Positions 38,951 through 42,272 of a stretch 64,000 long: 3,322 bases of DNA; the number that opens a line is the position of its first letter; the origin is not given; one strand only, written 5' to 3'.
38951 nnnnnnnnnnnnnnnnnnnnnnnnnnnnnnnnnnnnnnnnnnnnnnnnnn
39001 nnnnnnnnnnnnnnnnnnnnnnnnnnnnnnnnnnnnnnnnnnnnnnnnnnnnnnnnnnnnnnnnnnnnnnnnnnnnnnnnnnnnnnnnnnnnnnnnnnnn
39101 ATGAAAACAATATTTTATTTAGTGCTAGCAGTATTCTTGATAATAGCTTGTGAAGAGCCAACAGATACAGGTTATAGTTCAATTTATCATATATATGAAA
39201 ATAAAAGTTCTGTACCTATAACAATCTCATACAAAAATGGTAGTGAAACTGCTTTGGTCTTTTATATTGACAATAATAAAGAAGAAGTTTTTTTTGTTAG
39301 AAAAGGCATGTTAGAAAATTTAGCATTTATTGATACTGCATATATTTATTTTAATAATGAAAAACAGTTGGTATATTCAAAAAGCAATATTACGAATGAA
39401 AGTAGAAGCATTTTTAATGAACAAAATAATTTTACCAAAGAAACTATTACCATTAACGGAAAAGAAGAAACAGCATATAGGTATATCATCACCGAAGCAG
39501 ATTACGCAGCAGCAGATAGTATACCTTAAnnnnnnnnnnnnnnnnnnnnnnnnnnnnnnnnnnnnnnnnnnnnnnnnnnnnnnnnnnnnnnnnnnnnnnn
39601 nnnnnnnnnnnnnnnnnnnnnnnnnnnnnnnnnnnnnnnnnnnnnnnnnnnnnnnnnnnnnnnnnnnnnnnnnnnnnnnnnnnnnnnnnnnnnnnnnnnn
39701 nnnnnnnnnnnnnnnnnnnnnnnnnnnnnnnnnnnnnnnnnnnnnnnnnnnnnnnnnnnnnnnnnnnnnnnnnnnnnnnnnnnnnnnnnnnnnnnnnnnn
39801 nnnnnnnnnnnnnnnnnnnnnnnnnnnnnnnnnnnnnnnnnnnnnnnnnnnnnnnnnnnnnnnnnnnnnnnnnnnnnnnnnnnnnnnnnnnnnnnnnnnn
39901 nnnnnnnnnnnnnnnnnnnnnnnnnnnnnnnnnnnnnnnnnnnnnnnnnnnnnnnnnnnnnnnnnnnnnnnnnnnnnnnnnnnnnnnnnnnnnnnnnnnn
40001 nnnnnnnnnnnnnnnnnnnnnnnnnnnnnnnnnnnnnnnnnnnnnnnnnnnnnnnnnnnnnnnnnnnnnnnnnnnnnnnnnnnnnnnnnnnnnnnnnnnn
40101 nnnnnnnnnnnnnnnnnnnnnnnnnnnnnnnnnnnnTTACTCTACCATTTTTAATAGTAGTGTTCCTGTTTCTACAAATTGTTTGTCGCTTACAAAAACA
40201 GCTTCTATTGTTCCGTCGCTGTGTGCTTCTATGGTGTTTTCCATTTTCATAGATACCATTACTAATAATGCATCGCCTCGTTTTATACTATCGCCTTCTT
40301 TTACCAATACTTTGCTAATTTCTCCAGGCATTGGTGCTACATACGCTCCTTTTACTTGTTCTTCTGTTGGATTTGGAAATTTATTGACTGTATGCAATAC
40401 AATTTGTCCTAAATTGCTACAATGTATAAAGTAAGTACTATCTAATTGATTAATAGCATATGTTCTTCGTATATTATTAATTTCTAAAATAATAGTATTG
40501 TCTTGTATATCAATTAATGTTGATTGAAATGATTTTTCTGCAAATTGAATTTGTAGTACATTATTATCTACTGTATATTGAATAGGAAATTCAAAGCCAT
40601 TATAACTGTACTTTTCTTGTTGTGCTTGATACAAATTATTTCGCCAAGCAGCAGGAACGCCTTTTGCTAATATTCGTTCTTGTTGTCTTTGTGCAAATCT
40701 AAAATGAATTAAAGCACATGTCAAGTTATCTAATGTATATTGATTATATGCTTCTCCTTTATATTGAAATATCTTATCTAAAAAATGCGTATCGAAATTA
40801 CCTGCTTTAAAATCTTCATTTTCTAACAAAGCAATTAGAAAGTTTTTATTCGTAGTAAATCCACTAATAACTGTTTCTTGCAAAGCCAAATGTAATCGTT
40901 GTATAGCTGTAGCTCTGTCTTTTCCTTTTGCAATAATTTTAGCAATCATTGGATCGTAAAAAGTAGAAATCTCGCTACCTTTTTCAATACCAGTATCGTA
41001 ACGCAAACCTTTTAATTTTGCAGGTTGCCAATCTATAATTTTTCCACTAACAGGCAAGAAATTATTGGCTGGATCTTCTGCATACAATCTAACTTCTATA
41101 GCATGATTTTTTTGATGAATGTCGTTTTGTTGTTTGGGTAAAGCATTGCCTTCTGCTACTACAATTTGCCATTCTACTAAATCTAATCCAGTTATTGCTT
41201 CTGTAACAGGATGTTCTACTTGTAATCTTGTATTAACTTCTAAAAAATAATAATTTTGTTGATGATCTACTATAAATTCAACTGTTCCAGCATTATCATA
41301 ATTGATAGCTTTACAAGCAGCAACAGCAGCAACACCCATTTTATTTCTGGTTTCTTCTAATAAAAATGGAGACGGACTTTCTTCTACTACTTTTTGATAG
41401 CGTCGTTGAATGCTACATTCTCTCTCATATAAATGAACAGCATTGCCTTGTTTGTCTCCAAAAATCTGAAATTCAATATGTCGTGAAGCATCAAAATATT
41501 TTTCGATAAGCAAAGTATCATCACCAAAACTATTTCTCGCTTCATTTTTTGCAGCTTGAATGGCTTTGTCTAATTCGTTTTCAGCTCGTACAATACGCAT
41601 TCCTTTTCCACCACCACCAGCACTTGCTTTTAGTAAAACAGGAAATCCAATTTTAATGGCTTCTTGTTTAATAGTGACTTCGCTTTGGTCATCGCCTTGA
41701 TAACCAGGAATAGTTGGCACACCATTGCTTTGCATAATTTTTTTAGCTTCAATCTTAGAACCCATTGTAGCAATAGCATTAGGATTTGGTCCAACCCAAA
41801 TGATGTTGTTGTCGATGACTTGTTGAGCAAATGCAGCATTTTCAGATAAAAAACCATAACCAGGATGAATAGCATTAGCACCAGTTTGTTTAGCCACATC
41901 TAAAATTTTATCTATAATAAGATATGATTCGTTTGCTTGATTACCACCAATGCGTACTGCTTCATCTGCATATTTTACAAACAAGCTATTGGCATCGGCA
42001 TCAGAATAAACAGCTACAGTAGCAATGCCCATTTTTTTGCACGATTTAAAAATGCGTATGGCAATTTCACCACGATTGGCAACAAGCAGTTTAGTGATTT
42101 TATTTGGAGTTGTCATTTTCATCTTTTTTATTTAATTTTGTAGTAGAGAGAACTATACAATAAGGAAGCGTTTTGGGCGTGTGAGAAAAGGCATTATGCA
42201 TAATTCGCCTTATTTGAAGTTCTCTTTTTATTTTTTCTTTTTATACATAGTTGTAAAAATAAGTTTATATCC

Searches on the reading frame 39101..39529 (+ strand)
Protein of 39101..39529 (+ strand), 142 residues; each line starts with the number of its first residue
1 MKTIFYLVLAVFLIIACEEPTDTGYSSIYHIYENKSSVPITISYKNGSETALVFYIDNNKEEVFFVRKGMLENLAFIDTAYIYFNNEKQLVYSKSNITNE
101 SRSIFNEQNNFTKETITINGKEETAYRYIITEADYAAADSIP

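Call 7: search_protein_families(library=pfam, proteins=[window:39101-39529:+], max_evalue=0.01)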
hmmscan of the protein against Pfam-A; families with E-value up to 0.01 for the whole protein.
window:39101-39529:+ (142 aa): 0 families

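Call 8: search_protein_families(library=ncbifam, proteins=[window:39101-39529:+], max_evalue=0.01)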
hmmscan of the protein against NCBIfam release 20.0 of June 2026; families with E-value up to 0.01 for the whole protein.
window:39101-39529:+ (142 aa): 0 families

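Call 97: search_protein_families(library=padloc, proteins=[window:39101-39526:+], max_evalue=0.01)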
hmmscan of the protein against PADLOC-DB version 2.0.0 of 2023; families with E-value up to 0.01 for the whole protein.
window:39101-39526:+ (142 aa): 1 family
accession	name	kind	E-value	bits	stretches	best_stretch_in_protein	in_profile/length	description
PDLC03236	MTase_II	-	0.00091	15.7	1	44-111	76-147/912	Type II methyltransferase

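Call 98: search_protein_families(library=phrogs, proteins=[window:39101-39526:+], max_evalue=0.01)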
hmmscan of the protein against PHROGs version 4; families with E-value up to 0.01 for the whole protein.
window:39101-39526:+ (142 aa): 0 families

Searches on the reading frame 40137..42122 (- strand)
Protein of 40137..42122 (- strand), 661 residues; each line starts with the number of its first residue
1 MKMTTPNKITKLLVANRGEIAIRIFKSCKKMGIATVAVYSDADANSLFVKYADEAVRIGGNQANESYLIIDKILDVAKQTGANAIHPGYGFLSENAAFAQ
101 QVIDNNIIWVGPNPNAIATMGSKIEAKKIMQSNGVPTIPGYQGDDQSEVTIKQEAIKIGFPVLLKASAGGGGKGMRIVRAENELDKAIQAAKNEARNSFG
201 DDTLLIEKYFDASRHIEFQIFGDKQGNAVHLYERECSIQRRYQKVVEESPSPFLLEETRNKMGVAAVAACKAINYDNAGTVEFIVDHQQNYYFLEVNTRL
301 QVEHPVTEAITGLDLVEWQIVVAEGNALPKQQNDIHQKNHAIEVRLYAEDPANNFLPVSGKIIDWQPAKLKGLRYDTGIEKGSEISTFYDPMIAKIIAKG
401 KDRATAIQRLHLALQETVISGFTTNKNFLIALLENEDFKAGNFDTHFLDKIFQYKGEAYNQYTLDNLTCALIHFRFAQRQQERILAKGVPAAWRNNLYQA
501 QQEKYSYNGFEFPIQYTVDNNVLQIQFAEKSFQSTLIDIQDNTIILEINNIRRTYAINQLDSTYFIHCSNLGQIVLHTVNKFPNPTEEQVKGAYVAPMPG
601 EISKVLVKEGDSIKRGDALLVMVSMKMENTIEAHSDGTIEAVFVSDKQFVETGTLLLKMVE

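Call 7: search_protein_families(library=pfam, proteins=[window:40137-42122:-], max_evalue=0.01)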
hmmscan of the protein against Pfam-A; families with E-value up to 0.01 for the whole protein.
window:40137-42122:- (661 aa): 10 families
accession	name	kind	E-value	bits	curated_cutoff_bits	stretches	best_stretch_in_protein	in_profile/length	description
PF02786.22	CPSase_L_D2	-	1.3e-71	240.9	19.8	1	123-330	2-210/211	Carbamoyl-phosphate synthase L chain, ATP binding domain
PF00289.28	Biotin_carb_N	-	8.4e-46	155.4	25.5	1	9-117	2-110/110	Biotin carboxylase, N-terminal domain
PF02785.25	Biotin_carb_C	-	1.1e-38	132.1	32.4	1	343-449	1-107/108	Biotin carboxylase C-terminal domain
PF00364.28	Biotin_lipoyl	-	5.3e-17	61.9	22.1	1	596-659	5-73/73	Biotin-requiring enzyme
PF07478.18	Dala_Dala_lig_C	-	1.3e-12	48.1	24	1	149-298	26-174/204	D-ala D-ala ligase C-terminus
PF13533.13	Biotin_lipoyl_2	-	4.9e-10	39.4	29.8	1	597-621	6-30/32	Biotin-lipoyl like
PF02222.28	ATP-grasp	-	4.5e-08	33.4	27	1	130-287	3-151/179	ATP-grasp domain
PF08443.16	RimK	-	5.2e-06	26.6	21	1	144-304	27-171/188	RimK-like ATP-grasp domain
PF02655.19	ATP-grasp_3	-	0.00037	21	23.2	1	123-301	4-158/160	ATP-grasp domain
PF13437.12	HlyD_3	-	0.0037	18.4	22.2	0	595-623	3-31/106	HlyD family secretion protein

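Call 8: search_protein_families(library=ncbifam, proteins=[window:40137-42122:-], max_evalue=0.01)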
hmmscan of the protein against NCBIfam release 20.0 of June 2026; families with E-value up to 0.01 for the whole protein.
window:40137-42122:- (661 aa): 62 families (the best 25 are shown)
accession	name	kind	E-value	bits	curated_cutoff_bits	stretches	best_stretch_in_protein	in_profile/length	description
NF009554.0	PRK12999.1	equivalog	9.4e-187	623.1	965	2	7-450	3-454/1147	pyruvate carboxylase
NF006406.0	PRK08654.1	equivalog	1.2e-184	614.5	739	1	10-484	3-476/499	acetyl-CoA carboxylase biotin carboxylase subunit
NF006367.0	PRK08591.1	subfamily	3.2e-182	606.3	597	1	9-453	2-446/451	acetyl-CoA carboxylase biotin carboxylase subunit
TIGR00514.1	accC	equivalog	1.1e-174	581.6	626.5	1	9-451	2-444/449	acetyl-CoA carboxylase biotin carboxylase subunit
TIGR02712.1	urea_carbox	equivalog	3e-172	575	1303.85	2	10-452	2-443/1201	urea carboxylase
TIGR01235.1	pyruv_carbox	equivalog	2.7e-170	568.3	1114.45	2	11-451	1-451/1143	pyruvate carboxylase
NF004085.0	PRK05586.1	equivalog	7.3e-168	559.1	723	1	9-453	2-446/448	acetyl-CoA carboxylase biotin carboxylase subunit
NF009471.0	PRK12833.1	equivalog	2.6e-157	524.1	686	1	6-460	2-456/467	acetyl-CoA carboxylase biotin carboxylase subunit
NF006287.0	PRK08463.1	equivalog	4.1e-154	513.9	775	1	9-453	2-446/479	acetyl-CoA carboxylase subunit A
NF006286.0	PRK08462.1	equivalog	1.1e-149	499.1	740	1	8-450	3-443/445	acetyl-CoA carboxylase biotin carboxylase subunit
NF005525.0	PRK07178.1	equivalog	4.1e-147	490.6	768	1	9-452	2-443/471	acetyl-CoA carboxylase biotin carboxylase subunit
NF004173.0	PRK05641.1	equivalog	1.2e-17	64.9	199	1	580-658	72-151/153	putative acetyl-CoA carboxylase biotin carboxyl carrier protein subunit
NF006761.0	PRK09282.1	domain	3.9e-17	62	402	1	528-659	460-589/591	pyruvate carboxylase subunit B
NF005117.0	PRK06549.1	equivalog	6e-17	62.5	159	1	582-657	52-127/130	acetyl-CoA carboxylase biotin carboxyl carrier protein subunit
NF002378.0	PRK01372.1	subfamily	1.9e-16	59.7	243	1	110-298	88-269/305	D-alanine--D-alanine ligase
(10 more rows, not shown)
